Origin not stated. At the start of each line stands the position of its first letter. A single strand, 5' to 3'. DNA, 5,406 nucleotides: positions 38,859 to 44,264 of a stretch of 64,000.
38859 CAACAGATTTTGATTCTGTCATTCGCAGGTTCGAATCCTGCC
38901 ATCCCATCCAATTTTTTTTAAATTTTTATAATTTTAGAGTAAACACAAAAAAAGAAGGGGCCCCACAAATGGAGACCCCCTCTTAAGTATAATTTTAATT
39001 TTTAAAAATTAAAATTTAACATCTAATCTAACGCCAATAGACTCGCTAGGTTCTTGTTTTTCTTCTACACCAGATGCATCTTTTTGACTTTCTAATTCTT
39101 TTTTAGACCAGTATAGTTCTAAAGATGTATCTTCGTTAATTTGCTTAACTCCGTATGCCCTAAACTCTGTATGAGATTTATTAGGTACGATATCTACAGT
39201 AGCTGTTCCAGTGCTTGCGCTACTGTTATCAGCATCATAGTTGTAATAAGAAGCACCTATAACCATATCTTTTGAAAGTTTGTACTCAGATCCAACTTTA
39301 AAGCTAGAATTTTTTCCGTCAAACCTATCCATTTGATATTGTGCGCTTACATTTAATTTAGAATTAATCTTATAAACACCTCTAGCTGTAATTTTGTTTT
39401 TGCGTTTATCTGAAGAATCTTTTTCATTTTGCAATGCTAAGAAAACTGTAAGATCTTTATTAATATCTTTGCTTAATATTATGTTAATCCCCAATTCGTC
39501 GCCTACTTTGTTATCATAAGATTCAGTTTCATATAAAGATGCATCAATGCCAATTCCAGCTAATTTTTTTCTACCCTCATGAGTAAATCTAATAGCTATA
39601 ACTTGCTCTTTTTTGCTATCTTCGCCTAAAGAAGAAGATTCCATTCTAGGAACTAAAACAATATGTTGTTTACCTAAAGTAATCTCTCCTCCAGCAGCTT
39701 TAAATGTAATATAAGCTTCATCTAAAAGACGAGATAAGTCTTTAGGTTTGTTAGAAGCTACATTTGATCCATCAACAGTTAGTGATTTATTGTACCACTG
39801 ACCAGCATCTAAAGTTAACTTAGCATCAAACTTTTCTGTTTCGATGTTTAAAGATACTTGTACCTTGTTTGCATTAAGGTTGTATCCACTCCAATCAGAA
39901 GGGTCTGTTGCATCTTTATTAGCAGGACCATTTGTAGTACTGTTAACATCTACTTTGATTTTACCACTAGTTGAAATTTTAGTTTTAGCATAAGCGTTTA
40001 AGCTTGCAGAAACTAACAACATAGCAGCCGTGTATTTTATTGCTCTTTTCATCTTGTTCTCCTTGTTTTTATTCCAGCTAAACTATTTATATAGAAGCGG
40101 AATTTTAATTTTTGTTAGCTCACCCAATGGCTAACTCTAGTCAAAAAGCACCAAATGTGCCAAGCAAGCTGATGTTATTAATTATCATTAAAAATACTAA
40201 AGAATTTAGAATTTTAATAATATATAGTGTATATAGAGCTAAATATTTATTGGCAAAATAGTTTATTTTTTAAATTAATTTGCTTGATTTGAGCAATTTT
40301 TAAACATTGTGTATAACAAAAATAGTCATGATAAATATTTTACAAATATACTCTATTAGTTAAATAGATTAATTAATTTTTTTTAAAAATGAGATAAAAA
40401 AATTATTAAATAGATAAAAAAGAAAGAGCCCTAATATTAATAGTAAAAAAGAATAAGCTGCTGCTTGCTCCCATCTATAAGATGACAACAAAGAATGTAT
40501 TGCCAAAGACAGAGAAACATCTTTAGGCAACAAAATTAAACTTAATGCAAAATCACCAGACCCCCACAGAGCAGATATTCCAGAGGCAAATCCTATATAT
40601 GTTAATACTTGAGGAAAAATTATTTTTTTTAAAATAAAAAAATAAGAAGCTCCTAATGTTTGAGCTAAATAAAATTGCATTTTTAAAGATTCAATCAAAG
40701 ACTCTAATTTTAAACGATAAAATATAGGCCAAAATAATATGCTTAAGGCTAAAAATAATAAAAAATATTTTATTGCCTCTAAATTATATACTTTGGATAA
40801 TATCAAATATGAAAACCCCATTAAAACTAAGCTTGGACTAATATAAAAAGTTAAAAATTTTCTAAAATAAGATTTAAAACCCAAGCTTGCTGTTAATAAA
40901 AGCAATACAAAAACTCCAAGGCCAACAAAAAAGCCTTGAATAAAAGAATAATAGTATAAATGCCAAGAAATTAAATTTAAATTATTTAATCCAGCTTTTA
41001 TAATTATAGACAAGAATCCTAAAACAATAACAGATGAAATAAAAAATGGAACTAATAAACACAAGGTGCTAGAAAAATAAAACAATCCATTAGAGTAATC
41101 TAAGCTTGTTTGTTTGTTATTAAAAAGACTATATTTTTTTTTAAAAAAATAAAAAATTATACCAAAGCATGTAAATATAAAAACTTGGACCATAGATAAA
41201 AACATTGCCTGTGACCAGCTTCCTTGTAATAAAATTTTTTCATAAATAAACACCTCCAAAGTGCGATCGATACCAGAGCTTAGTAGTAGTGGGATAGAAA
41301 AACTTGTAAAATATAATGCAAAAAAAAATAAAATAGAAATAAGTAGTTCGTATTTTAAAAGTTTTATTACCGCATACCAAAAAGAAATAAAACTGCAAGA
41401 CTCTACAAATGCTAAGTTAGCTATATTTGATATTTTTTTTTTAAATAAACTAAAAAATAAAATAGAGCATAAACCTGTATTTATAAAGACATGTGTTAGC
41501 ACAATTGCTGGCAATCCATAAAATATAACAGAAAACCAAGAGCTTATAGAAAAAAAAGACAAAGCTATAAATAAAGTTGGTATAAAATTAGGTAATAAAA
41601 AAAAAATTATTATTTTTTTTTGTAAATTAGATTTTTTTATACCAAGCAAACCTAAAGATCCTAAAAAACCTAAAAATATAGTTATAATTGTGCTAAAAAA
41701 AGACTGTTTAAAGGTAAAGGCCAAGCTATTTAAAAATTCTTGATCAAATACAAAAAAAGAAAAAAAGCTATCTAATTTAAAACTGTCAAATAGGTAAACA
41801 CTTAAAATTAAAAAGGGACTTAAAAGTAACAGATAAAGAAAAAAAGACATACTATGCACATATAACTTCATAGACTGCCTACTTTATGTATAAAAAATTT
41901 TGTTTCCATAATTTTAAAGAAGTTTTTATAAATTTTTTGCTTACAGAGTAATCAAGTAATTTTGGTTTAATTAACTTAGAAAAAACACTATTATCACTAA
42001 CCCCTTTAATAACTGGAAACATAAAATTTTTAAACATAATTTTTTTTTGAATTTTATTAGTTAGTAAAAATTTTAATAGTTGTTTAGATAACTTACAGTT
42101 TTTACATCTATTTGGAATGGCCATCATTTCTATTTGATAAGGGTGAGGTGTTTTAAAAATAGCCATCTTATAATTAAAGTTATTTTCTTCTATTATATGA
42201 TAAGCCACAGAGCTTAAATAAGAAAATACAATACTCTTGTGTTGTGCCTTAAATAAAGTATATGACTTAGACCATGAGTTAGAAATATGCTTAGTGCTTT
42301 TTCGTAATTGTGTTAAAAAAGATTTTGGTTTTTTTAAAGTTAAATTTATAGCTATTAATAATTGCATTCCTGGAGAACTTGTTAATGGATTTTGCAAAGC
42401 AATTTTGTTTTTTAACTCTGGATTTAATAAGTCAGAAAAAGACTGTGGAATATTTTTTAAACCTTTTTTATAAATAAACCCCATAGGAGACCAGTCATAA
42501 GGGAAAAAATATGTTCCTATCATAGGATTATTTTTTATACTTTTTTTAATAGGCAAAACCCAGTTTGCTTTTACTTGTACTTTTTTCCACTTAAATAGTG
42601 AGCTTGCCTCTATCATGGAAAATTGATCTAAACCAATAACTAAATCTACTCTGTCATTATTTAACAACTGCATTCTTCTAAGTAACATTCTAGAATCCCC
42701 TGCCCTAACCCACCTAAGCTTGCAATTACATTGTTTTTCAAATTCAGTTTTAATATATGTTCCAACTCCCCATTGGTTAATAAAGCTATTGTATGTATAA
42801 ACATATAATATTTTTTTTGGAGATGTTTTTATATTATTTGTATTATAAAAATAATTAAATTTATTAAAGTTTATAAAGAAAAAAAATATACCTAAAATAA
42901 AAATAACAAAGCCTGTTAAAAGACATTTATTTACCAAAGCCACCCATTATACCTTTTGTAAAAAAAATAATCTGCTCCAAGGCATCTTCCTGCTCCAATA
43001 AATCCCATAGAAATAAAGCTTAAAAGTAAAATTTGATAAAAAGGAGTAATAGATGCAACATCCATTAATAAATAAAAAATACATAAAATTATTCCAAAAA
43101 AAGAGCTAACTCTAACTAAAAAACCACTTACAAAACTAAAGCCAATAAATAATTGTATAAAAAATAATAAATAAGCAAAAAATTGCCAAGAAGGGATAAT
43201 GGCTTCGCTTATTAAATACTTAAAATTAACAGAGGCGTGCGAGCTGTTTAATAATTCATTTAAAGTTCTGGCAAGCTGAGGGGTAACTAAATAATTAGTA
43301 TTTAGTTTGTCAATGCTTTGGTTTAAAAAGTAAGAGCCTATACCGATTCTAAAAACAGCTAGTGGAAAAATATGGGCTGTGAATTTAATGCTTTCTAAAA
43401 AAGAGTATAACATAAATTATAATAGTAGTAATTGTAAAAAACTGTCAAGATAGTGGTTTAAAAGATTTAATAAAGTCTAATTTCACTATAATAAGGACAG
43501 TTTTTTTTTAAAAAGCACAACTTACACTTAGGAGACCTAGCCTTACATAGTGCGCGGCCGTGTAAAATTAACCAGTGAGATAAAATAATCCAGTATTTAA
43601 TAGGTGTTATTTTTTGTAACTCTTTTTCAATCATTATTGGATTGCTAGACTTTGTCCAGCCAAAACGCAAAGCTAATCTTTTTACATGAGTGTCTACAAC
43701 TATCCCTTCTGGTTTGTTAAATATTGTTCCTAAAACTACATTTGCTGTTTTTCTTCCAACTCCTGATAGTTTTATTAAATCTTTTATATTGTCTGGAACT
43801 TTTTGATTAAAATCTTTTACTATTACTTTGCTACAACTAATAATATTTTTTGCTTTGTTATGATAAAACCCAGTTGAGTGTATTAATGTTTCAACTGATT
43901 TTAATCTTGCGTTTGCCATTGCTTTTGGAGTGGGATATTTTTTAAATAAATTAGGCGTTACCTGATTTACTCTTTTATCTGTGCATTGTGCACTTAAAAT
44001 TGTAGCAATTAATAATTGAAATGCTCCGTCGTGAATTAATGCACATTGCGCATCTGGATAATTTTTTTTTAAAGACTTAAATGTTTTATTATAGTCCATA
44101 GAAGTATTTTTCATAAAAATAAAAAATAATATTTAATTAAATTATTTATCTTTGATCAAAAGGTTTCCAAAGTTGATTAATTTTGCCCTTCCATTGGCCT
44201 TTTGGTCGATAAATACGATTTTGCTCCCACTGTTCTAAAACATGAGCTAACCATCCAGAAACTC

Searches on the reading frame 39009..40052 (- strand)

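Call 6: search_protein_families(library=pfam, proteins=[window:39009-40052:-], max_evalue=0.001)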
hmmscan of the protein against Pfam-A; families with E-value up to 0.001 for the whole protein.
window:39009-40052:- (347 aa): 1 family
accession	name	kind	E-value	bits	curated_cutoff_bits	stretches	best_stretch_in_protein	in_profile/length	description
PF13609.12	Porin_4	-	3.5e-11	43.9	27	2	185-276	213-309/310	Gram-negative porin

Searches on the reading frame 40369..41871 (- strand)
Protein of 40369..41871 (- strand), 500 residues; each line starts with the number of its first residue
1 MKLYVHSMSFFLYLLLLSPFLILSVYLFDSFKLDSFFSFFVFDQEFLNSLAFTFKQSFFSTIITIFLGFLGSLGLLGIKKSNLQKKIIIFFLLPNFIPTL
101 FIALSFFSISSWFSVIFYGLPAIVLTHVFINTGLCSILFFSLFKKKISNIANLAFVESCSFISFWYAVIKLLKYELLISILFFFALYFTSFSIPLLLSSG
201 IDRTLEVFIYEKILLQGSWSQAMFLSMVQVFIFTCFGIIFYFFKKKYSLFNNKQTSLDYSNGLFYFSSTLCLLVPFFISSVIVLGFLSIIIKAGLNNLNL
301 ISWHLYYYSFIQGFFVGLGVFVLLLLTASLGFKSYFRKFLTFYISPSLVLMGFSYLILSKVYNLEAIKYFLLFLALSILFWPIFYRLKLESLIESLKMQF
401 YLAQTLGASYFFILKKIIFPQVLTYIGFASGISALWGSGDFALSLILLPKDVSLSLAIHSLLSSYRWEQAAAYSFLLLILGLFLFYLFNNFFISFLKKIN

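Call 6: search_protein_families(library=pfam, proteins=[window:40369-41871:-], max_evalue=0.001)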
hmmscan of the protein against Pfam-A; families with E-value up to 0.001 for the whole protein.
window:40369-41871:- (500 aa): 1 family
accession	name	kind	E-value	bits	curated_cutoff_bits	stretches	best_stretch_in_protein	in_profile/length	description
PF00528.27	BPD_transp_1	-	5.9e-06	26.6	26.4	1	331-487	11-174/184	Binding-protein-dependent transport system inner membrane component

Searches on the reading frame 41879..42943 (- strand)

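Call 6: search_protein_families(library=pfam, proteins=[window:41879-42943:-], max_evalue=0.001)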
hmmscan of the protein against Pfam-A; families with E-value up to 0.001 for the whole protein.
window:41879-42943:- (354 aa): 4 families
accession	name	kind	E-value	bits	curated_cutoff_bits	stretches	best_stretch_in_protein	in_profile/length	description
PF13416.11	SBP_bac_8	-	1.2e-13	51.9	27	1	66-322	4-272/279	Bacterial extracellular solute-binding protein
PF01547.30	SBP_bac_1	-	4.1e-13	50.4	26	1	64-300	14-307/307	Bacterial extracellular solute-binding protein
PF13343.11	SBP_bac_6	-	1.9e-11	44.3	24.6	1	99-318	4-222/245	Bacterial extracellular solute-binding protein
PF13531.11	SBP_bac_11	-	1.6e-09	38.3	25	1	144-300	71-219/227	Bacterial extracellular solute-binding protein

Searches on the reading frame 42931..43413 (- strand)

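Call 6: search_protein_families(library=pfam, proteins=[window:42931-43413:-], max_evalue=0.001)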
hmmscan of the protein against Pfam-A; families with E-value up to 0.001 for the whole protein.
window:42931-43413:- (160 aa): 1 family
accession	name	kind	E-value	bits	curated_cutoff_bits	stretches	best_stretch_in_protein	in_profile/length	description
PF07681.17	DoxX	-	1e-06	29.7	23.6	1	19-113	3-78/85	DoxX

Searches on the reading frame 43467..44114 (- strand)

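Call 6: search_protein_families(library=pfam, proteins=[window:43467-44114:-], max_evalue=0.001)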
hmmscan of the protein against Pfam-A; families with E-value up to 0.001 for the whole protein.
window:43467-44114:- (215 aa): 3 families
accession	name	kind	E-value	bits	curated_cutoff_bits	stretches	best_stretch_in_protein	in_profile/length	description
PF00730.31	HhH-GPD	-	7e-30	104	26.2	1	36-170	1-106/108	HhH-GPD superfamily base excision DNA repair protein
PF00633.29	HHH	-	3.9e-07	30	24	1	102-128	2-28/30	Helix-hairpin-helix motif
PF14520.12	HHH_5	-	0.00026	21.9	27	0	111-147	2-37/57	Helix-hairpin-helix domain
